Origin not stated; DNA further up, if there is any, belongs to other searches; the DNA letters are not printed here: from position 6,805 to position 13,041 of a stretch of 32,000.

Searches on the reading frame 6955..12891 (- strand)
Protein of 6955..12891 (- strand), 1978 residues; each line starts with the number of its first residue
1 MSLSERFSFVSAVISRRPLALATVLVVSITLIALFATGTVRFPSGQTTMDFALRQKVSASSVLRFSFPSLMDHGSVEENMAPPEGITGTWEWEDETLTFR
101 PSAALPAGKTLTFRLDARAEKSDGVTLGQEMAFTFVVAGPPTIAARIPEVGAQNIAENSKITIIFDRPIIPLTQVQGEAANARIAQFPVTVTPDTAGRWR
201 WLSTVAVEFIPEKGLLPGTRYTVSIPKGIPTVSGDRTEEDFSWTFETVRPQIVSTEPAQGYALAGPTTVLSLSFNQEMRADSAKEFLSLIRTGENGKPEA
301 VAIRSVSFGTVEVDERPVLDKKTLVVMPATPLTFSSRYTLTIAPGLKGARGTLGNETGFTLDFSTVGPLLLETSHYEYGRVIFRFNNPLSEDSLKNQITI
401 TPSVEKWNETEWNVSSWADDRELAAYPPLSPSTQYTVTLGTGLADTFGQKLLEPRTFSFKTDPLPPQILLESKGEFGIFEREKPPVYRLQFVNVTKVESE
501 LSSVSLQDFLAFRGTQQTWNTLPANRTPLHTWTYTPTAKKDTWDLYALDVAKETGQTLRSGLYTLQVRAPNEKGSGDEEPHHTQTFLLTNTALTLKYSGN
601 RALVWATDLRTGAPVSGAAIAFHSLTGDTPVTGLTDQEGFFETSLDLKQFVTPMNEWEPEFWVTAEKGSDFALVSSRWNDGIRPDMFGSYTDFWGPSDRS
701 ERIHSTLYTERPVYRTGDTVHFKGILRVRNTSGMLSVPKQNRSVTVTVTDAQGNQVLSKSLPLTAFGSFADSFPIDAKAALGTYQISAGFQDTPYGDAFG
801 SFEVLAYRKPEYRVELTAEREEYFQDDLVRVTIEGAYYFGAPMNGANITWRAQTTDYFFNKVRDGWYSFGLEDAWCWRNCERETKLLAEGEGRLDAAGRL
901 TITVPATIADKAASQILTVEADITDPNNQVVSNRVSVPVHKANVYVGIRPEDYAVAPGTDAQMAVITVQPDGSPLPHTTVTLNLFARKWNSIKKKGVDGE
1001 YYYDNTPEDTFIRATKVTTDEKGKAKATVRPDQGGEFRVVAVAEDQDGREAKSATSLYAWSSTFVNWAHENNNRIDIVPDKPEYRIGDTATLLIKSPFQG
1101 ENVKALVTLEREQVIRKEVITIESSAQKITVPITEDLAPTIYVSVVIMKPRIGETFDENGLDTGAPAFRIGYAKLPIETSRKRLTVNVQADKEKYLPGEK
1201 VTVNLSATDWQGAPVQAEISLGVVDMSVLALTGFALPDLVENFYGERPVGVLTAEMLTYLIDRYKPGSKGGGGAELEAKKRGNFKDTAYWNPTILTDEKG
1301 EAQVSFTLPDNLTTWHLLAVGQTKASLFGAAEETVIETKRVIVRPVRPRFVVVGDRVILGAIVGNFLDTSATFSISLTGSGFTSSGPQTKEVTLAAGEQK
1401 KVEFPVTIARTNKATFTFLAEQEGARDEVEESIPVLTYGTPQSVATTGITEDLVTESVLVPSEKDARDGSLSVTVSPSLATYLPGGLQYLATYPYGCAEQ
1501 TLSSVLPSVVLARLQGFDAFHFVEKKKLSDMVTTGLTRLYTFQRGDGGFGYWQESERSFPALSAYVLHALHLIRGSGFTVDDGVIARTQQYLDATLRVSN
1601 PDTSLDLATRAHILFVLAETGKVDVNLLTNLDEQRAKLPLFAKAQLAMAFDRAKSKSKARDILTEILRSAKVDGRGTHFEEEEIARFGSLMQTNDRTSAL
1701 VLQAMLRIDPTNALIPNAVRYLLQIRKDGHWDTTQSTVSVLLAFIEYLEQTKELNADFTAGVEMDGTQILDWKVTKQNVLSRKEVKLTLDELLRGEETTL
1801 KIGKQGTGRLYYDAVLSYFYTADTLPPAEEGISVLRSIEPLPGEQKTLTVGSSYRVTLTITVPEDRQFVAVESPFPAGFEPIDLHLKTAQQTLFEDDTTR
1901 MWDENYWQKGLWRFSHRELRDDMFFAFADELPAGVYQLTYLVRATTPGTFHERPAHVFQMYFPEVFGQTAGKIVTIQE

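Call 8: search_protein_families(library=pfam, proteins=[window:6955-12891:-], max_evalue=0.001)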
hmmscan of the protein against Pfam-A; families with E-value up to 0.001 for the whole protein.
window:6955-12891:- (1978 aa): 12 families
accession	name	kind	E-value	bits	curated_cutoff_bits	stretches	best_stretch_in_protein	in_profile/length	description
PF17973.7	bMG10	-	4.4e-31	108.2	26.2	1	1831-1964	1-131/131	Bacterial Alpha-2-macroglobulin MG10 domain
PF13205.12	Big_5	-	2.9e-30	105.5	23.6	3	140-247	4-105/105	Bacterial Ig-like domain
PF07703.20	A2M_BRD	-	4.5e-25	89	22.7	1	1075-1231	1-140/140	Alpha-2-macroglobulin bait region domain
PF01835.25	MG2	-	4.6e-21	75.4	32.8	1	707-804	4-96/96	MG2 domain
PF00207.28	A2M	-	6.7e-18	64.7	21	1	1287-1376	1-91/92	Alpha-2-macroglobulin family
PF11974.14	bMG3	-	6.2e-13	49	34.9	1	588-688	1-97/103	Bacterial alpha-2-macroglobulin MG3 domain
PF07678.20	TED_complement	-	6.4e-12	45.6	22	1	1480-1592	13-123/312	A-macroglobulin TED domain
PF02369.22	Big_1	-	4.8e-09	36.6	34.9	0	952-1050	9-86/93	Bacterial Ig-like domain (group 1)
PF17962.7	bMG6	-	1e-07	32.5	23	1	947-1056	1-107/112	Bacterial macroglobulin domain 6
PF17972.7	bMG5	-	8.3e-07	29.9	26.5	1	814-937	5-123/127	Bacterial Alpha-2-macroglobulin MG5 domain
PF13860.13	FlgD_ig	-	3.8e-05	24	27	0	731-788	12-73/79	FlgD Ig-like domain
PF17964.7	Big_10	-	0.0001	23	22.9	0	97-224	41-157/164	Bacterial Ig domain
